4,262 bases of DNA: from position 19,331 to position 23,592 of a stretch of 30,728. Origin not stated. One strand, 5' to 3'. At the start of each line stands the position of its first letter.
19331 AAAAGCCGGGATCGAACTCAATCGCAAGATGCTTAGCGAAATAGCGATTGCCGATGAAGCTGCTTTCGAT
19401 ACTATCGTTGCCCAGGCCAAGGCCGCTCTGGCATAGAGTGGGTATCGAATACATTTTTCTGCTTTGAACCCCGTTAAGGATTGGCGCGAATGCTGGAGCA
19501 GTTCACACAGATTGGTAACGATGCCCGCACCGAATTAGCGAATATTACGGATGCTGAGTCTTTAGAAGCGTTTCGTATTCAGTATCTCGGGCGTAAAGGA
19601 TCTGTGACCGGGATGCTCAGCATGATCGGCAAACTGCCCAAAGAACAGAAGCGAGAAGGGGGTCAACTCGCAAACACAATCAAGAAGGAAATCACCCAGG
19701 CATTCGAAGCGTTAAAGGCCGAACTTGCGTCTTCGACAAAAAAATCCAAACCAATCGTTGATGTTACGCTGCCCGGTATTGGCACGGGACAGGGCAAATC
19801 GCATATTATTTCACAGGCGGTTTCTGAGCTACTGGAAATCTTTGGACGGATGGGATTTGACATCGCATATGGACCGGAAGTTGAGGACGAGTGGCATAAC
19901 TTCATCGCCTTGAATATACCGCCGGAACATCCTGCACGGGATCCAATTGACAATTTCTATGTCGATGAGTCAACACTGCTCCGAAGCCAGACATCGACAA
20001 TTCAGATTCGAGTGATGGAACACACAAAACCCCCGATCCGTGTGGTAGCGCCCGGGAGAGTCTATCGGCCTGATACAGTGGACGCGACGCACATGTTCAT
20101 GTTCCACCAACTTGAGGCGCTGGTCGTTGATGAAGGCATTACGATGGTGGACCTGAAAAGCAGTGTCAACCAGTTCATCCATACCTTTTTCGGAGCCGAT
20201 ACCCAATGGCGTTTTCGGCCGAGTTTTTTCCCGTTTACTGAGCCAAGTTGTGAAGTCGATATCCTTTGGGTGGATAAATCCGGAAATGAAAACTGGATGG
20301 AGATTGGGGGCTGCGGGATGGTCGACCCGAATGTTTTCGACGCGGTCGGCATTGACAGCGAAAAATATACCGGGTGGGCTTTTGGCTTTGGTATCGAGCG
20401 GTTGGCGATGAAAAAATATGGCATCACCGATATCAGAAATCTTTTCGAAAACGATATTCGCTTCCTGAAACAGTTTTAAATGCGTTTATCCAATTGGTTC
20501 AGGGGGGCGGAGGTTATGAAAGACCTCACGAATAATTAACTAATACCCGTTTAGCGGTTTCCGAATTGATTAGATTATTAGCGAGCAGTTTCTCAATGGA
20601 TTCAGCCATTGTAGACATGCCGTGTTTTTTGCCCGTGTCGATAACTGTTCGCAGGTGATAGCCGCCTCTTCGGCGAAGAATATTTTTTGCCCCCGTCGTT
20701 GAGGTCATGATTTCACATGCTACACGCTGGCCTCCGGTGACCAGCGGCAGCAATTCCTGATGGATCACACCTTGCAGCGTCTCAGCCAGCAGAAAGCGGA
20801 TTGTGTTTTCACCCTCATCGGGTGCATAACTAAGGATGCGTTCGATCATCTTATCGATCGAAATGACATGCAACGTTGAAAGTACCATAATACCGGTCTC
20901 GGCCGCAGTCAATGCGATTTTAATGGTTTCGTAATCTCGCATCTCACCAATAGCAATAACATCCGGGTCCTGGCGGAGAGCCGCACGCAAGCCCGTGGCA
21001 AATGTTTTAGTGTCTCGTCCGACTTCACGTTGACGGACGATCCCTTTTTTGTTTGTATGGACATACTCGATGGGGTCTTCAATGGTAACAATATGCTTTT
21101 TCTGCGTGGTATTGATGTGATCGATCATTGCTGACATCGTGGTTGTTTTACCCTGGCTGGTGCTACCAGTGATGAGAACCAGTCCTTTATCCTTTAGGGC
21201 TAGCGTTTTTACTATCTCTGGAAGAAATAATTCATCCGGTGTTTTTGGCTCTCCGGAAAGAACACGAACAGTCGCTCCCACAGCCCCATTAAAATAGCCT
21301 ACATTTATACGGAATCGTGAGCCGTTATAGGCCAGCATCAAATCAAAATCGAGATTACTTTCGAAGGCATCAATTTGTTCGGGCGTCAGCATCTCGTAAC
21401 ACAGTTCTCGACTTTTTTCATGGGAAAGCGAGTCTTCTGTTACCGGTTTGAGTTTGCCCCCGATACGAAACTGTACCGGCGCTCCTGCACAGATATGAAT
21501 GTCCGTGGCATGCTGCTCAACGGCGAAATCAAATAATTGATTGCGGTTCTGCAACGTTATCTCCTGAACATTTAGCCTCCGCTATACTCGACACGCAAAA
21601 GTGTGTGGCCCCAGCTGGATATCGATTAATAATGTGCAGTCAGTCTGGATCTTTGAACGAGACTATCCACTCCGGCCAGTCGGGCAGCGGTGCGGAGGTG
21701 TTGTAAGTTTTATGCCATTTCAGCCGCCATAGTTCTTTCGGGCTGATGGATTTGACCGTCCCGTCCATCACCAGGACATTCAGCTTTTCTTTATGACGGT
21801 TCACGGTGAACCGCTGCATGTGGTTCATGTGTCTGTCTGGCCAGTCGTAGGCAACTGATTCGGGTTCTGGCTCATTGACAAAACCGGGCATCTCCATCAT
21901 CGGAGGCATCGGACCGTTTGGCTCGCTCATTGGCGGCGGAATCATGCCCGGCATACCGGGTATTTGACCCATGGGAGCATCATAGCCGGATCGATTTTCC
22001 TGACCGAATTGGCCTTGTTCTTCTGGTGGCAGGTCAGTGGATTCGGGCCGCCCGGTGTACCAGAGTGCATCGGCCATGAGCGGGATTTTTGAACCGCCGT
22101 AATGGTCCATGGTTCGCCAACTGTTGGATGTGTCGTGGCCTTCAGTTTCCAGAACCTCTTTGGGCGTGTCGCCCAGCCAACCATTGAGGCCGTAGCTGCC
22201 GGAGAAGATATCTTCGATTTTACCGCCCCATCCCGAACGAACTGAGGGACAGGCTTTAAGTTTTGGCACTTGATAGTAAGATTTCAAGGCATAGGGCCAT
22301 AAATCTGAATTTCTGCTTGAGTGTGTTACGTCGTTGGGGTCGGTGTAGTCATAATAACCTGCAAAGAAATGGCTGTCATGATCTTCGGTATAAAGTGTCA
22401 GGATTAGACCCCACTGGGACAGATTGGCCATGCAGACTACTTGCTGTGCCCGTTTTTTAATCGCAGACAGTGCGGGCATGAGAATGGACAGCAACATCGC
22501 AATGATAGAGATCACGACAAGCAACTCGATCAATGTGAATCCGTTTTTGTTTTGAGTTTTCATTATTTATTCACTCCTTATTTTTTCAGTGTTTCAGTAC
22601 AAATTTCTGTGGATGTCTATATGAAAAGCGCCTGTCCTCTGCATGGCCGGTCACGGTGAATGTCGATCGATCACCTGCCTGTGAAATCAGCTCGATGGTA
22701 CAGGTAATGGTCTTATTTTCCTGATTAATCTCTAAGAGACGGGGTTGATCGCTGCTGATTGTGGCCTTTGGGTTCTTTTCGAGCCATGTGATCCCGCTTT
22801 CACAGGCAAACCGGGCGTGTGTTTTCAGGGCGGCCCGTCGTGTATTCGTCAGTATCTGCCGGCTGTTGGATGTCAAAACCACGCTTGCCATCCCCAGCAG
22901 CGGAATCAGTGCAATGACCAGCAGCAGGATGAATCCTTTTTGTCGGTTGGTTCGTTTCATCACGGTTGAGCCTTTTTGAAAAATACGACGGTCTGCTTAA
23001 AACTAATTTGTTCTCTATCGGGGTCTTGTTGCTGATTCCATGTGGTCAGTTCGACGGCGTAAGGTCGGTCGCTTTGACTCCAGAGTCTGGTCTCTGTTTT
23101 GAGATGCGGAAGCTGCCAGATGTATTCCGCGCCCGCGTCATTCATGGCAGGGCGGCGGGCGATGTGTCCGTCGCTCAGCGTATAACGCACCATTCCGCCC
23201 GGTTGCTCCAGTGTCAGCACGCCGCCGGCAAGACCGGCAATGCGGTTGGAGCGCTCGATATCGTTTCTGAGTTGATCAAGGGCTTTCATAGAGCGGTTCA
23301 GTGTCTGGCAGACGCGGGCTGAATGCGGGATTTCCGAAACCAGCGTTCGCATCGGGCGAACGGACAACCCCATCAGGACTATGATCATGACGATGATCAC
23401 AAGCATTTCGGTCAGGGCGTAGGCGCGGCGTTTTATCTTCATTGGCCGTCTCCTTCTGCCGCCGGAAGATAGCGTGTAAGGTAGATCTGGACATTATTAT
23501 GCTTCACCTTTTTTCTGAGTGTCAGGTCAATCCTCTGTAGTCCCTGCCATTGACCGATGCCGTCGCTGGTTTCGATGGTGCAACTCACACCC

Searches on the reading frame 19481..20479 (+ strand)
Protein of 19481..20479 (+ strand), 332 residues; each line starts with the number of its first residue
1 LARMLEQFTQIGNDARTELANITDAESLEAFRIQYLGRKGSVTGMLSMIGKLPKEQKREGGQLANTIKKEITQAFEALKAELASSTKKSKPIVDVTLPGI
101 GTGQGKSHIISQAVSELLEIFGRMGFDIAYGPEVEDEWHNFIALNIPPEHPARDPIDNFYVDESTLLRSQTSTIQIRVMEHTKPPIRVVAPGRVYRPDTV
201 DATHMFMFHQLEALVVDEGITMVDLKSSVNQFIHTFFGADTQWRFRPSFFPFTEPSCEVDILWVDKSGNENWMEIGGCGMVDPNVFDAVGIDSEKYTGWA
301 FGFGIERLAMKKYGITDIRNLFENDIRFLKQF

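Call 8: search_protein_families(library=pfam, proteins=[window:19481-20479:+], max_evalue=0.001)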
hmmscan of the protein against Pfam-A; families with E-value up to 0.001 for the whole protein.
window:19481-20479:+ (332 aa): 2 families
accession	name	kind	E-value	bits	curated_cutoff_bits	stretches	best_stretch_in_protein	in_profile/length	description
PF01409.25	tRNA-synt_2d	-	1.5e-93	313.3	19.8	1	93-332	2-246/246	tRNA synthetases class II core domain (F)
PF02912.23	Phe_tRNA-synt_N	-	1e-19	70.7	22.3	1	23-88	1-66/69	Aminoacyl tRNA synthetase class II, N-terminal domain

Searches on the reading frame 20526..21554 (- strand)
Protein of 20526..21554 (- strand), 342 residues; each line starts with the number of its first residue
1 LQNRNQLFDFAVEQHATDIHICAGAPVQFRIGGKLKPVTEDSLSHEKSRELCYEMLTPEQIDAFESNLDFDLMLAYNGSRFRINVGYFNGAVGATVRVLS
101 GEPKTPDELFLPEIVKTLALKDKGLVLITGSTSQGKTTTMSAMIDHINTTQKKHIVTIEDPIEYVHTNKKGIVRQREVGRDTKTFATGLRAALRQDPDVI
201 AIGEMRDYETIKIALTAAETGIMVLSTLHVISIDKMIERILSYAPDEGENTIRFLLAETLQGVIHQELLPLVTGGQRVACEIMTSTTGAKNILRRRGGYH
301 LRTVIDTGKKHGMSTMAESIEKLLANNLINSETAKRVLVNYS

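Call 3: search_protein_families(library=pfam, proteins=[window:20526-21554:-], max_evalue=0.01)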
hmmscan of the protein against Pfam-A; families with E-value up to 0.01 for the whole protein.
window:20526-21554:- (342 aa): 2 families
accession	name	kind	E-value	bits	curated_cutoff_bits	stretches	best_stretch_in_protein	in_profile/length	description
PF00437.27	T2SSE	-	1.6e-40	139.3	24.9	1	6-302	14-306/370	Type II/IV secretion system protein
PF20720.3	nSTAND3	-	0.007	16.5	27.2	0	119-164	13-60/155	Novel STAND NTPase 3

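Call 25: search_protein_families(library=ncbifam, proteins=[window:20526-21554:-], max_evalue=0.01)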
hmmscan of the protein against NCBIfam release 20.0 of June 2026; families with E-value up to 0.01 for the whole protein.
window:20526-21554:- (342 aa): 19 families
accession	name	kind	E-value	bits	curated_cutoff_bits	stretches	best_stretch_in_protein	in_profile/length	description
TIGR01420.1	pilT_fam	subfamily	6.5e-108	361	319.1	1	5-335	3-335/343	PilT/PilU family type 4a pilus ATPase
TIGR02525.1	plasmid_TraJ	equivalog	3.6e-44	151.2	368.3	1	6-338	14-367/372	plasmid transfer ATPase TraJ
NF041000.1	ATPase_ComGA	equivalog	1.3e-39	135.8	300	1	6-270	2-266/267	competence type IV pilus ATPase ComGA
TIGR02533.1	type_II_gspE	equivalog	1.3e-37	129.7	630.25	1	116-279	236-389/486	type II secretion system ATPase GspE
TIGR02524.1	dot_icm_DotB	equivalog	7e-36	124.2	463.3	1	6-280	8-295/358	Dot/Icm type IV secretion system ATPase DotB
NF007755.0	PRK10436.1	equivalog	6.2e-35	120.7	617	1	5-269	90-355/465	type II secretion system protein GspE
TIGR02538.1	type_IV_pilB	equivalog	1.1e-31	110.1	675.65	1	121-242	314-431/564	type IV-A pilus assembly ATPase PilB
NF053534.1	T4PilAsmATPsTfpB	equivalog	3.9e-31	108.1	850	1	117-269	330-472/584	type IV pilus assembly ATPase TfpB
NF058587.1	archaellum_moto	equivalog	1.1e-20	74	550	1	119-242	271-395/527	archaellum flagellar ATPase motor FlaI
TIGR02788.1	VirB11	equivalog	8.8e-14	51.2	249.95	1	118-245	139-267/308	P-type DNA transfer ATPase VirB11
TIGR02782.1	TrbB_P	equivalog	3.8e-13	49.4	304.55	1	121-267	134-279/303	P-type conjugative transfer ATPase TrbB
TIGR03819.1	heli_sec_ATPase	hypoth_equivalog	3.4e-11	42.9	373.15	1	120-265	175-324/340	TadA family conjugal transfer-associated ATPase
NF010475.0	PRK13900.1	equivalog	2e-10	40.3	389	1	118-240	155-279/333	type IV secretion system ATPase VirB11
NF010469.0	PRK13894.1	subfamily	1.8e-08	34.1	508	1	119-265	145-291/320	conjugal transfer ATPase TrbB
NF010425.0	PRK13851.1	equivalog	8e-08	31.5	461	1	123-209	162-249/344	type IV secretion system protein VirB11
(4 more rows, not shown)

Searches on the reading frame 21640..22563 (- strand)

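Call 3: search_protein_families(library=pfam, proteins=[window:21640-22563:-], max_evalue=0.01)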
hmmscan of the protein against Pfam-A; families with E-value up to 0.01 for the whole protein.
window:21640-22563:- (307 aa): 1 family
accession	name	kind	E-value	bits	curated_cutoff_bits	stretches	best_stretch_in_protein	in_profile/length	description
PF07963.17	N_methyl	-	3.4e-08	33.2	21.2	1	5-28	3-26/27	Prokaryotic N-terminal methylation motif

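Call 25: search_protein_families(library=ncbifam, proteins=[window:21640-22563:-], max_evalue=0.01)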
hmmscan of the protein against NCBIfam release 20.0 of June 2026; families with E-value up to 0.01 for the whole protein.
window:21640-22563:- (307 aa): 14 families
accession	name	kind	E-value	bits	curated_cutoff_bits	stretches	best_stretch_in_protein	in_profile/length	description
TIGR02532.1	IV_pilin_GFxxxE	domain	1.2e-07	31.2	16.3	1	7-28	2-23/24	prepilin-type N-terminal cleavage/methylation domain-containing protein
TIGR01710.1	typeII_sec_gspG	equivalog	1.3e-07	31.7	88.85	1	8-59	2-53/134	type II secretion system major pseudopilin GspG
NF041013.1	T4P_ComGE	equivalog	2.8e-07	30.5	49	1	4-41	1-38/83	competence type IV pilus minor pilin ComGE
NF040999.1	pilin_ComGC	equivalog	4e-07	30.1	75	1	7-46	2-41/84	competence type IV pilus major pilin ComGC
NF007862.0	PRK10574.1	equivalog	6.2e-06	26.4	138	1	4-37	2-35/145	prepilin peptidase-dependent pilin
NF041775.1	typeIV_PilA_Myxo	equivalog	3.7e-05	23.8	400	1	6-49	10-53/214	type IV pilin protein PilA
TIGR01708.2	typeII_sec_gspH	equivalog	0.00015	21.8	80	1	7-41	2-38/169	type II secretion system minor pseudopilin GspH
NF040982.1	ComGD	equivalog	0.00019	21.9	70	1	6-43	1-38/139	competence type IV pilus minor pilin ComGD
NF041002.1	pilin_ComGF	equivalog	0.00045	20.5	80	1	7-42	2-37/139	competence type IV pilus minor pilin ComGF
NF007800.0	PRK10506.1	equivalog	0.001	18.9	158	1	3-27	5-29/163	prepilin peptidase-dependent protein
TIGR02596.1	TIGR02596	subfamily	0.0015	18.7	70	1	9-46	1-37/196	Verru_Chthon cassette protein D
TIGR01707.1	gspI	equivalog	0.0081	16.6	44.35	0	8-34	1-27/101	type II secretion system minor pseudopilin GspI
NF047828.1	T3SSXpsI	equivalog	0.0082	16.2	150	0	7-40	2-35/132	type II secretion system protein XpsI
TIGR02599.1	TIGR02599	subfamily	0.0091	15.3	256.5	0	8-41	1-34/361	Verru_Chthon cassette protein C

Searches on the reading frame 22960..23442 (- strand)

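Call 3: search_protein_families(library=pfam, proteins=[window:22960-23442:-], max_evalue=0.01)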
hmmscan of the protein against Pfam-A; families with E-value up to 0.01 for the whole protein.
window:22960-23442:- (160 aa): 0 families

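Call 25: search_protein_families(library=ncbifam, proteins=[window:22960-23442:-], max_evalue=0.01)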
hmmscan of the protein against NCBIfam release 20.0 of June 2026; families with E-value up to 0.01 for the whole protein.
window:22960-23442:- (160 aa): 1 family
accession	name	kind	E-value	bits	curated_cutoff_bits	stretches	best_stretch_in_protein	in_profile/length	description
TIGR01710.1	typeII_sec_gspG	equivalog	0.0031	17.5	88.85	1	7-123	2-115/134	type II secretion system major pseudopilin GspG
